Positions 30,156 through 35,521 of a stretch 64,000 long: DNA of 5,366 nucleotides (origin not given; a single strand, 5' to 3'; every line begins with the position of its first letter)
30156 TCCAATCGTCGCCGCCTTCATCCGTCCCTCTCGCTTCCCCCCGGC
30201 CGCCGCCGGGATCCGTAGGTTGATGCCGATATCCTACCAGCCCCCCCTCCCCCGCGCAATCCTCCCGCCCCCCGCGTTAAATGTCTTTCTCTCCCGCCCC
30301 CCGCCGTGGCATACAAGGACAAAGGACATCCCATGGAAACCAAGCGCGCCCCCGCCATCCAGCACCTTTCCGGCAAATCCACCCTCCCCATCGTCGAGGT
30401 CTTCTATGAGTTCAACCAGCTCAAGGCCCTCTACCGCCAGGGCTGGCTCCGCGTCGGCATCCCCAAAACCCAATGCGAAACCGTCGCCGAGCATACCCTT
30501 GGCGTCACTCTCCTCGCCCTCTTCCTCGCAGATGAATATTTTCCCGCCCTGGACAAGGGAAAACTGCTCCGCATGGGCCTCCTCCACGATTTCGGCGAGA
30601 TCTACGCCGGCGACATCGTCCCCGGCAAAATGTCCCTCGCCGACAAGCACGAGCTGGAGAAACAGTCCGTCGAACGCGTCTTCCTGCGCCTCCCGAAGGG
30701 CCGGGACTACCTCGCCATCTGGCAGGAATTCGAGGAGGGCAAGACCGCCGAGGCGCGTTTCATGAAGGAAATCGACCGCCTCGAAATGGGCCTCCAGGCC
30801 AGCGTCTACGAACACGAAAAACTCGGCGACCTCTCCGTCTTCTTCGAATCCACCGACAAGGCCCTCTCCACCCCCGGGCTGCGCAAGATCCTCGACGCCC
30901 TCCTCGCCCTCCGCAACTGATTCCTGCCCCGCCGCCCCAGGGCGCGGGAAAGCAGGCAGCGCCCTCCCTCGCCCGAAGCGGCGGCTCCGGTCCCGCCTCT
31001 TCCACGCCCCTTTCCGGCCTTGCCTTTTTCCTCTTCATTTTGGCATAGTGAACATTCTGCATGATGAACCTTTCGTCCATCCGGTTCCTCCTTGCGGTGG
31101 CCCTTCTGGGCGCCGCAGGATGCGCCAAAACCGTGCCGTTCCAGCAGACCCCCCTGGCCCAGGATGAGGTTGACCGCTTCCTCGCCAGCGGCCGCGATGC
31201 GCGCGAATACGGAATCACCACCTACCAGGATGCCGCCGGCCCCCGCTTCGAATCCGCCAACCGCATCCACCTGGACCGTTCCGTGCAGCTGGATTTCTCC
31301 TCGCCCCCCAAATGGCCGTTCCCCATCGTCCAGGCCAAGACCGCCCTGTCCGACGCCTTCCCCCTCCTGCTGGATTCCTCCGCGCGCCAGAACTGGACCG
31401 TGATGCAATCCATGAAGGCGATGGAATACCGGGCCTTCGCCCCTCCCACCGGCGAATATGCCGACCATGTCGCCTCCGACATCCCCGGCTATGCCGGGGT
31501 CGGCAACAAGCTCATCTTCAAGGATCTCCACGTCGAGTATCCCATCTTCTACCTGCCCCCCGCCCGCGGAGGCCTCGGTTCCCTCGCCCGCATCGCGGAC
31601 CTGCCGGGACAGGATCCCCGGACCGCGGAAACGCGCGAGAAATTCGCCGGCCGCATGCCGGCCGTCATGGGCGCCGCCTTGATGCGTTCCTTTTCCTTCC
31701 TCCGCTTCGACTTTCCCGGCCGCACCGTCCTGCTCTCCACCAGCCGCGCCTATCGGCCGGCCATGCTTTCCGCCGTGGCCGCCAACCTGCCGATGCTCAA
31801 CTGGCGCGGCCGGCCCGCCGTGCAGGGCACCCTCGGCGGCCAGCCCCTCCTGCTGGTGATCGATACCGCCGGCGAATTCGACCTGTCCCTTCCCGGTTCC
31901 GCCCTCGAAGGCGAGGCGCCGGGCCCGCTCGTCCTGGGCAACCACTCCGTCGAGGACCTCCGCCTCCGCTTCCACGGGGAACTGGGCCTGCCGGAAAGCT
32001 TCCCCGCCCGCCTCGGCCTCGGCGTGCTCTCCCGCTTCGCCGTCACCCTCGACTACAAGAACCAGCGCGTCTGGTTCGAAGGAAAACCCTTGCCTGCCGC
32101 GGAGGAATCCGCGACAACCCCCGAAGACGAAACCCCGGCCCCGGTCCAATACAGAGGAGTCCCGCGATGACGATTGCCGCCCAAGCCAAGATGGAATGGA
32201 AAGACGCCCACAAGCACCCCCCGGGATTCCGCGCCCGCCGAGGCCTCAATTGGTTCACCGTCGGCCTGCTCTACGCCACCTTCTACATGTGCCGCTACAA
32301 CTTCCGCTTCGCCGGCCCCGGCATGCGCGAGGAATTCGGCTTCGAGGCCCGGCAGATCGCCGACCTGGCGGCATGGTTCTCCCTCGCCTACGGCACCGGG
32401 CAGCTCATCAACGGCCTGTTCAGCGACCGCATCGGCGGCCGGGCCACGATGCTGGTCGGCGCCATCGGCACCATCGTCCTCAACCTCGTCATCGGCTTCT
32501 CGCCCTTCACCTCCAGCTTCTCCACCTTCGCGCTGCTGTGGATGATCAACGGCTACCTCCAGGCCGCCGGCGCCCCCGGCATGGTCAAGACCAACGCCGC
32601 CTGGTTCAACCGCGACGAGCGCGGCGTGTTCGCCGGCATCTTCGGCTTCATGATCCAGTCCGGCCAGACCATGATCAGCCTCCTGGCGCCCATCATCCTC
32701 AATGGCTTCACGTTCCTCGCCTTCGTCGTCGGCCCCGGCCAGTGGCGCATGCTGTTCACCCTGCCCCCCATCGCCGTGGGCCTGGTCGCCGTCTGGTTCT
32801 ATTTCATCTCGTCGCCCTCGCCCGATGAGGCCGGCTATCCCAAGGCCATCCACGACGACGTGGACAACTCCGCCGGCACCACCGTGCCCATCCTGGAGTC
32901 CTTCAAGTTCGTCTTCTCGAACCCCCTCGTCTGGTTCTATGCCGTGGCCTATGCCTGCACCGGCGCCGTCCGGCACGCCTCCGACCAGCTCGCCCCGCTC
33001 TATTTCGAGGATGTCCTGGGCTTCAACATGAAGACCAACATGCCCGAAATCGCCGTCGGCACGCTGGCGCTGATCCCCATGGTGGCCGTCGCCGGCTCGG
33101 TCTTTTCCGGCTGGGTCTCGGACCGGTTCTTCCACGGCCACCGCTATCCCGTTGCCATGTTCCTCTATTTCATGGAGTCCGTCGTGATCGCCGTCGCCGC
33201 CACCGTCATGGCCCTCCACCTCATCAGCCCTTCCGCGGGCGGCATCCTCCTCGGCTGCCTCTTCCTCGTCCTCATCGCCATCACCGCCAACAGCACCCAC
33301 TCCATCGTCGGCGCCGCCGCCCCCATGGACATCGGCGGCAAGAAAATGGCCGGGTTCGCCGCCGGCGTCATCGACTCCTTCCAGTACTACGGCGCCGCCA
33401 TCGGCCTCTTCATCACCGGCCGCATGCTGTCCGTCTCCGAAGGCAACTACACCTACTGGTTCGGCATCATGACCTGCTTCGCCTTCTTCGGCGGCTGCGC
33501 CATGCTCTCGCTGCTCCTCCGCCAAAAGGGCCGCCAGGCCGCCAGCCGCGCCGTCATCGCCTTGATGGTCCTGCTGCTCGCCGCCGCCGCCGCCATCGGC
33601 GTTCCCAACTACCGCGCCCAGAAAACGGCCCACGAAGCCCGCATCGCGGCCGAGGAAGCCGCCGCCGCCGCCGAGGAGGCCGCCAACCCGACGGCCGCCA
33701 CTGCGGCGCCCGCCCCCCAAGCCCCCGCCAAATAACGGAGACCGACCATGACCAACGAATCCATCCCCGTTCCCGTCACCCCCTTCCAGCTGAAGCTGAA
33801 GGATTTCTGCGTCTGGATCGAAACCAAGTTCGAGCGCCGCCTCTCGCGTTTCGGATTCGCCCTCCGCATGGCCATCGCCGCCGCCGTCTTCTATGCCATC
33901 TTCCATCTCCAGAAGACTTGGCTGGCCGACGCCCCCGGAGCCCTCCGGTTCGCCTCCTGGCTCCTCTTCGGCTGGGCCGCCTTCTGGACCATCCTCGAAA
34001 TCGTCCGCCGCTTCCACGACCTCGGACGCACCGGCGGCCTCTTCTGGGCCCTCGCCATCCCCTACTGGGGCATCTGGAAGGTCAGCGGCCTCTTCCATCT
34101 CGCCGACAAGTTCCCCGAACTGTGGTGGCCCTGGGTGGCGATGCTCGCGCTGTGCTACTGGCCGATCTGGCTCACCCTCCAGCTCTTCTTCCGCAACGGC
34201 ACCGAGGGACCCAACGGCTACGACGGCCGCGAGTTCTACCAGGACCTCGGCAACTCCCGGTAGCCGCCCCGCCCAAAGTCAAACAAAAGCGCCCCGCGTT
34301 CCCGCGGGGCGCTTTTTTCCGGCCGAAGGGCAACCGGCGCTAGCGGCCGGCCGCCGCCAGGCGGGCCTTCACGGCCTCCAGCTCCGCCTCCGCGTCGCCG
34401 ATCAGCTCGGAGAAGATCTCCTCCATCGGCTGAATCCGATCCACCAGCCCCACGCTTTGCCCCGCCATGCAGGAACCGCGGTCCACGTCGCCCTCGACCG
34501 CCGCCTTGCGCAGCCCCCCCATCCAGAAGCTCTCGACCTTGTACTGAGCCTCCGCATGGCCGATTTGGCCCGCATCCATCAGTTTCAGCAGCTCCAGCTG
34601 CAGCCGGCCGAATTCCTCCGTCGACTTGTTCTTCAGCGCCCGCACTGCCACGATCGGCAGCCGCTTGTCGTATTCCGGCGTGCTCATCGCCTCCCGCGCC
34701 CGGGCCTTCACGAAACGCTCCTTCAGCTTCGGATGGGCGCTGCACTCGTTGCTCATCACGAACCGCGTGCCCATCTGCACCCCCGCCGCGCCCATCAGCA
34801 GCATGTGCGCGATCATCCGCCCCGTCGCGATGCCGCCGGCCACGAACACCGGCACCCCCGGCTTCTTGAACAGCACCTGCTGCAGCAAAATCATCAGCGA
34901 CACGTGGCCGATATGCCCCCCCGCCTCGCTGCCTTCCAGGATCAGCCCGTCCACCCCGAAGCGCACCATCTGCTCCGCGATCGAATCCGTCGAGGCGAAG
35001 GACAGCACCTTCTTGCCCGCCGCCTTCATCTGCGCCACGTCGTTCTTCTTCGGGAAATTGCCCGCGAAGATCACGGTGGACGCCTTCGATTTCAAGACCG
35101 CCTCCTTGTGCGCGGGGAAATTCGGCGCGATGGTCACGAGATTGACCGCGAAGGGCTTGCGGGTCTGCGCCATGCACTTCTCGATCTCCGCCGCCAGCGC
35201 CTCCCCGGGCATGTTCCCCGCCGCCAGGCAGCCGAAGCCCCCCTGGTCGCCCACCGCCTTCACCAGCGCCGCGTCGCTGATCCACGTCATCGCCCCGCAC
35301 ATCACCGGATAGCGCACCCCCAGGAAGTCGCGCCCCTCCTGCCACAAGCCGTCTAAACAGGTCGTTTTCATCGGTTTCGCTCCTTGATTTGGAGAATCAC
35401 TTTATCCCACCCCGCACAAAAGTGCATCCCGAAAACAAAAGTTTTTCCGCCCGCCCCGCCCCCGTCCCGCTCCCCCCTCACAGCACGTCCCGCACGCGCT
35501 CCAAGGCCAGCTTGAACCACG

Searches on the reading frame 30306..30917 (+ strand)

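Call 55: search_protein_families(library=pfam, proteins=[window:30306-30917:+], max_evalue=0.0001)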
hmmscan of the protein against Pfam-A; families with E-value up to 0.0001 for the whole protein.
window:30306-30917:+ (204 aa): 3 families
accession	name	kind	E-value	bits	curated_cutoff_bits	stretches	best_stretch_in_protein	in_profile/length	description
PF13023.12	HD_3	-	3.4e-35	121.8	22.5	1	37-185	2-151/165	HD domain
PF01966.28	HD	-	5.2e-10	40.1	22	1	60-161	1-115/116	HD domain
PF12917.13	YfbR-like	-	4.8e-07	30.1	25.9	1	39-163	9-139/182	5'-deoxynucleotidase YfbR-like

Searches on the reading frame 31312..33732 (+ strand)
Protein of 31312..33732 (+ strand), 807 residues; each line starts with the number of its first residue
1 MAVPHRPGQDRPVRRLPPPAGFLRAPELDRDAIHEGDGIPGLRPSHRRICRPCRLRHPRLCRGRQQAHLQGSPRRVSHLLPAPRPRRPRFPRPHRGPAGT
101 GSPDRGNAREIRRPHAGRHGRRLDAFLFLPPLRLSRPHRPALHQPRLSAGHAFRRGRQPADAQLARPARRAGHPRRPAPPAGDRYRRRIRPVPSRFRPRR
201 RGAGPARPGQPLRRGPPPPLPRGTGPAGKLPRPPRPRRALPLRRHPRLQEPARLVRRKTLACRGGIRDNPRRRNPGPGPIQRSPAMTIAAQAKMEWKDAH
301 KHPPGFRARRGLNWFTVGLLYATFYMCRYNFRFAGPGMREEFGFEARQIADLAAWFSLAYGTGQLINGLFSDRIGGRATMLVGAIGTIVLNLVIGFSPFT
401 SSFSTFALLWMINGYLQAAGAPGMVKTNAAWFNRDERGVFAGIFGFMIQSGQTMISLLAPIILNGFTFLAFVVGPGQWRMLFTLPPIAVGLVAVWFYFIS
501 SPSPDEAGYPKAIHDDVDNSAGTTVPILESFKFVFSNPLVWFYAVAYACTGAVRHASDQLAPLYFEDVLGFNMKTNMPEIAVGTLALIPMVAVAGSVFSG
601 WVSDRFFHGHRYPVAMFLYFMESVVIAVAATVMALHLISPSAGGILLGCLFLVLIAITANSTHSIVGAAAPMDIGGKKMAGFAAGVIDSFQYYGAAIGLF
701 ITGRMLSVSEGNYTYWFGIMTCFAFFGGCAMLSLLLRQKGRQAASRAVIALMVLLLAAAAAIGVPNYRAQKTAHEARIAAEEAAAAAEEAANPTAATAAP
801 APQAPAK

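Call 55: search_protein_families(library=pfam, proteins=[window:31312-33732:+], max_evalue=0.0001)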
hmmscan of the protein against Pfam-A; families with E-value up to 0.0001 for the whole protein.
window:31312-33732:+ (807 aa): 1 family
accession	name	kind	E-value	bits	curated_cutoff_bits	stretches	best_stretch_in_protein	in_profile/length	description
PF07690.21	MFS_1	-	2e-37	129.3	33.4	1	318-698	2-346/347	Major Facilitator Superfamily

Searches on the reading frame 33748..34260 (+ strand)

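Call 55: search_protein_families(library=pfam, proteins=[window:33748-34260:+], max_evalue=0.0001)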
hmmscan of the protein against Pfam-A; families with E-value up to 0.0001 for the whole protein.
window:33748-34260:+ (171 aa): 1 family
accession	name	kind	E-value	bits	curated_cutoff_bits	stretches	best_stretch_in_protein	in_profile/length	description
PF05656.20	DUF805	-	2.8e-08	34.6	25.7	1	27-159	3-110/111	Protein of unknown function (DUF805)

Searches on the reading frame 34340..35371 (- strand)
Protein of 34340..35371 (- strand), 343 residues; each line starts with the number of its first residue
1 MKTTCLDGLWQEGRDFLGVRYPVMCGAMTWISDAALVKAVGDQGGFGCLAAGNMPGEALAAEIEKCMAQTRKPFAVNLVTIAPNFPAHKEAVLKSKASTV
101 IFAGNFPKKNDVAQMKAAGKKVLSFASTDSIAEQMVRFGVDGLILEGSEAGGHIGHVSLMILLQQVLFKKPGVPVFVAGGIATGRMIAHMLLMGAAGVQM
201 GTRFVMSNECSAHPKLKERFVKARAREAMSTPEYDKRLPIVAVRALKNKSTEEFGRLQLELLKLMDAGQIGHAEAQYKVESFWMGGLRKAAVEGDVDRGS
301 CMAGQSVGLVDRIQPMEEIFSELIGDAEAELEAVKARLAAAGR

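Call 55: search_protein_families(library=pfam, proteins=[window:34340-35371:-], max_evalue=0.0001)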
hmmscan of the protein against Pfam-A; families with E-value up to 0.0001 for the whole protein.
window:34340-35371:- (343 aa): 2 families
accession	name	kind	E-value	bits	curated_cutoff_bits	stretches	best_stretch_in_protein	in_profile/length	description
PF03060.21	NMO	-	8.3e-49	167.2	28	2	90-324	107-329/331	Nitronate monooxygenase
PF00478.31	IMPDH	-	4.7e-07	29.6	25.6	1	19-201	33-173/345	IMP dehydrogenase / GMP reductase domain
